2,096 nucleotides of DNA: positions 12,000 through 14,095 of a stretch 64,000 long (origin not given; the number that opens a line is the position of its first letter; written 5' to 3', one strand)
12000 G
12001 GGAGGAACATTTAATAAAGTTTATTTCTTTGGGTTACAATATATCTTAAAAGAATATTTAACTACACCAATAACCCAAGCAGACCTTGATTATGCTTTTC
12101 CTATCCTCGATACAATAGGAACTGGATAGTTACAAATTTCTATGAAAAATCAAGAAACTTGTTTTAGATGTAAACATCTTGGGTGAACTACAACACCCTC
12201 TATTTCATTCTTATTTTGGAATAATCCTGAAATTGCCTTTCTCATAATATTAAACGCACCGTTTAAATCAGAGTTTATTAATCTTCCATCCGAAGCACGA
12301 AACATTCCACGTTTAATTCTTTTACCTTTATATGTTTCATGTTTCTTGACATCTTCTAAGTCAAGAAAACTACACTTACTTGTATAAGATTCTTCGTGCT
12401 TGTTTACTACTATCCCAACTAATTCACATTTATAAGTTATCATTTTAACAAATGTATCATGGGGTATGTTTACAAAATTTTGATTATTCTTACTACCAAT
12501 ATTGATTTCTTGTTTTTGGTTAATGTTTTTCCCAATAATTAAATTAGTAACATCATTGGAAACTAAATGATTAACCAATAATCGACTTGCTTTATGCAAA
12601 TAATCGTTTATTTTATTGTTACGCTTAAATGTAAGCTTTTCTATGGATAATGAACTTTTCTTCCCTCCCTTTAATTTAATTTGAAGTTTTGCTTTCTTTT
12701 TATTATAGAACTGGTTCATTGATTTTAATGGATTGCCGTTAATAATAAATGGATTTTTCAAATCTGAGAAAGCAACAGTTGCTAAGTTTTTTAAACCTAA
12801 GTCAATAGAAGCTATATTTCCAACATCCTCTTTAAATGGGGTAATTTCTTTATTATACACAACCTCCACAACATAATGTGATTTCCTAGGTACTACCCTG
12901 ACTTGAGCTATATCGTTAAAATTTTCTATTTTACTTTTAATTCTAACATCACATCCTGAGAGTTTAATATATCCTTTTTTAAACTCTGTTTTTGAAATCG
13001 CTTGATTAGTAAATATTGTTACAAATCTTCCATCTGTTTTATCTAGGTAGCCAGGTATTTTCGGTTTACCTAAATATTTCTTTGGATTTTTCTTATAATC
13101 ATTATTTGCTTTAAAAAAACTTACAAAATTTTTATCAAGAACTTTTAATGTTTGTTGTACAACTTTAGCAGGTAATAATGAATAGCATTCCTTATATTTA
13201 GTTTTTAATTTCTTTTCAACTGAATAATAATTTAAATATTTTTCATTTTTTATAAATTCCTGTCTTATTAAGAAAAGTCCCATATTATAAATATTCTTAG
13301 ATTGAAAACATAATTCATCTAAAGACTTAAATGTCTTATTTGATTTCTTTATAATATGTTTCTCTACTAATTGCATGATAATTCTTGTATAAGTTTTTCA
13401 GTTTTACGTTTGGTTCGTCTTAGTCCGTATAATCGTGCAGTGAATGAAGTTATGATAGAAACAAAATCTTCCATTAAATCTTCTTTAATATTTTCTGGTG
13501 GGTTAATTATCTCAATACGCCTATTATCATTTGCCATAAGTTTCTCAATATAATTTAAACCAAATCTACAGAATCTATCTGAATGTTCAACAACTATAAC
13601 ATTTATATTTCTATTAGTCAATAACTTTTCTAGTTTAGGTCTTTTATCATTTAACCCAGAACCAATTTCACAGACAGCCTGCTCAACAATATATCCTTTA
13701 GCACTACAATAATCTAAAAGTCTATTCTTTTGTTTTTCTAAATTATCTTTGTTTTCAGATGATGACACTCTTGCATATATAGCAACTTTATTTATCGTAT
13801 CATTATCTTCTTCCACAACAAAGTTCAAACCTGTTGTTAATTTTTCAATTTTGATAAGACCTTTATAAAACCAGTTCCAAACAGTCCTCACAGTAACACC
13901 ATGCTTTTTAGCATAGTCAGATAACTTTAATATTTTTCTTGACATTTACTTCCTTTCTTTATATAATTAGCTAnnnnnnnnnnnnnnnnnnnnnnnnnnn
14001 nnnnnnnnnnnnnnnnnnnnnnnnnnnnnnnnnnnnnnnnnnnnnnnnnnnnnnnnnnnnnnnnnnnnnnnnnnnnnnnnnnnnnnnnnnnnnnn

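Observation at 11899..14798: IS607-type transposon splits the phage NAMPT gene (nadV) and removes about 130 codons, while natV stays intact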

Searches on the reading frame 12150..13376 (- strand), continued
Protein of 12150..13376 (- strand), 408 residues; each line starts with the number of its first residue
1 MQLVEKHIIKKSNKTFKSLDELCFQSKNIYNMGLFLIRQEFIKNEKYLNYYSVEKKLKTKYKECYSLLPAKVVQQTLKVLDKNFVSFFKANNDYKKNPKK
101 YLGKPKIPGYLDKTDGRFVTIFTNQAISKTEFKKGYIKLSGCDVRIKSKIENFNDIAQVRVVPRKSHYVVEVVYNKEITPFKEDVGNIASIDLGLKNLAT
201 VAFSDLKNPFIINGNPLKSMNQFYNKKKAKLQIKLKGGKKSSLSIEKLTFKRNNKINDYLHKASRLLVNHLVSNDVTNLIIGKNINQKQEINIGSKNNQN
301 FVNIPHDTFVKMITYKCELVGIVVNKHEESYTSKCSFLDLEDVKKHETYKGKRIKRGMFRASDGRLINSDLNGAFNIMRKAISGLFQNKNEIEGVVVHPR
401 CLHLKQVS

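Call 70: find_encoding_contigs(protein=P0183, flank=2500, max_places=10)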
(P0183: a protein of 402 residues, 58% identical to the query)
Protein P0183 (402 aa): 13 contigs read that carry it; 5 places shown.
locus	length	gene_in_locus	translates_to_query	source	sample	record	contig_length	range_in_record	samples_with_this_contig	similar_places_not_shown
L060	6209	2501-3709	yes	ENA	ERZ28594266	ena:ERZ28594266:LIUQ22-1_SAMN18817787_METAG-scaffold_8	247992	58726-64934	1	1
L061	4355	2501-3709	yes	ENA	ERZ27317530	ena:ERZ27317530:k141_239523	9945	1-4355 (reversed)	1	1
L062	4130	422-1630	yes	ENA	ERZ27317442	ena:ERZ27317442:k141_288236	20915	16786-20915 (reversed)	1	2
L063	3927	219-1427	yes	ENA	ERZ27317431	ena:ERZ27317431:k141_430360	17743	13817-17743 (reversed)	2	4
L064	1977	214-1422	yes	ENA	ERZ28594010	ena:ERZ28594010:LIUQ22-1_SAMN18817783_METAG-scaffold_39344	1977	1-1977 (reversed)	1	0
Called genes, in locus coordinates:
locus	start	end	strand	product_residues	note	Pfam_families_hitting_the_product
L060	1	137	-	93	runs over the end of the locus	-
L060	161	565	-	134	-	-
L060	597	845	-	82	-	-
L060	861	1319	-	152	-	-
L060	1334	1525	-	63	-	-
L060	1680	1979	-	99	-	-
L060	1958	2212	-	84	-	-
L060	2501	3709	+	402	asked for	PF01385:OrfB_IS605, PF07282:Cas12f1-like_TNB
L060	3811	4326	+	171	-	-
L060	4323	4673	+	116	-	-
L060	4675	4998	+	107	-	-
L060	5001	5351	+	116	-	-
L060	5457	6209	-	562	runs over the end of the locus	PF13306:LRR_5 (weak)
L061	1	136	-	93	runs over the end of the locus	-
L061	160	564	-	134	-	-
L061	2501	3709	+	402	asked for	PF01385:OrfB_IS605, PF07282:Cas12f1-like_TNB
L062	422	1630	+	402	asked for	PF01385:OrfB_IS605, PF07282:Cas12f1-like_TNB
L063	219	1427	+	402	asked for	PF01385:OrfB_IS605, PF07282:Cas12f1-like_TNB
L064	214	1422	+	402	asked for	PF01385:OrfB_IS605, PF07282:Cas12f1-like_TNB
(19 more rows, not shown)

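Call 74: search_protein_families(library=phrogs, proteins=[L039:2753-3211:+, L039:3427-4203:+, L041:2898-4202:-, L048:3106-4203:+, L039:2-532:-, window:12150-13376:-], max_evalue=0.001)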
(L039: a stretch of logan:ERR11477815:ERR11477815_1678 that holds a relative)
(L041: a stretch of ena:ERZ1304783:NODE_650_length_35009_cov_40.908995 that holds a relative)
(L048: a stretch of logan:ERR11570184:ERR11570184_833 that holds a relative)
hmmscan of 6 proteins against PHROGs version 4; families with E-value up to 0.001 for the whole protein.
L039:2753-3211:+ (152 aa): 0 families

L039:3427-4203:+ (259 aa): 0 families

L041:2898-4202:- (434 aa): 0 families

L048:3106-4203:+ (366 aa): 0 families

L039:2-532:- (177 aa): 0 families

window:12150-13376:- (408 aa): 2 families
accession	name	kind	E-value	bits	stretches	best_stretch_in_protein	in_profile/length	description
phrog_506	-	integration and excision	4.8e-45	155.4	1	3-389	8-372/403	transposase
phrog_12300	-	integration and excision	7.1e-11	42.8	1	146-383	20-242/286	transposase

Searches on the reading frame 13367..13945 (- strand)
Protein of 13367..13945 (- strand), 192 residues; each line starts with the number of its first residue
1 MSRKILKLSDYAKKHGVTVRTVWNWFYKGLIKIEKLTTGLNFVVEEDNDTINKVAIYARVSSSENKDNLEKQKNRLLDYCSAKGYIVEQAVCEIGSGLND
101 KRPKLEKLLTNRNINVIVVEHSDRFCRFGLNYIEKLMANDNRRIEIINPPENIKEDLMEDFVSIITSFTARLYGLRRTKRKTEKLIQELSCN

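Call 3: search_protein_families(library=pfam, proteins=[window:13367-13945:-], max_evalue=0.01)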
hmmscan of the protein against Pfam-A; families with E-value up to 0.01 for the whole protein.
window:13367-13945:- (192 aa): 1 family
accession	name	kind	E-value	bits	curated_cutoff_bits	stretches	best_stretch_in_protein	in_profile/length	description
PF00239.26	Resolvase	-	3.6e-17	63.3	23.3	1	54-178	1-133/145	Resolvase, N terminal domain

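Call 64: search_protein_families(library=ncbifam, proteins=[window:13367-13945:-], max_evalue=0.001)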
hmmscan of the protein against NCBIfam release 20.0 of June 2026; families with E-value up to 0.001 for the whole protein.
window:13367-13945:- (192 aa): 3 families
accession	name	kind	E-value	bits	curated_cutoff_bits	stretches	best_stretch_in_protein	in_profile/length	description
NF033518.0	transpos_IS607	equivalog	4.2e-52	176.4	110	1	10-181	2-187/187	IS607 family transposase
NF041201.1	recomb_XisF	equivalog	8.2e-07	28.3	375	1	57-130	4-77/465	fdxN element excision recombinase XisF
NF049883.1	resolv_YneB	equivalog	1.2e-05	24.9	175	1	53-130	1-82/211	YneB family resolvase-like protein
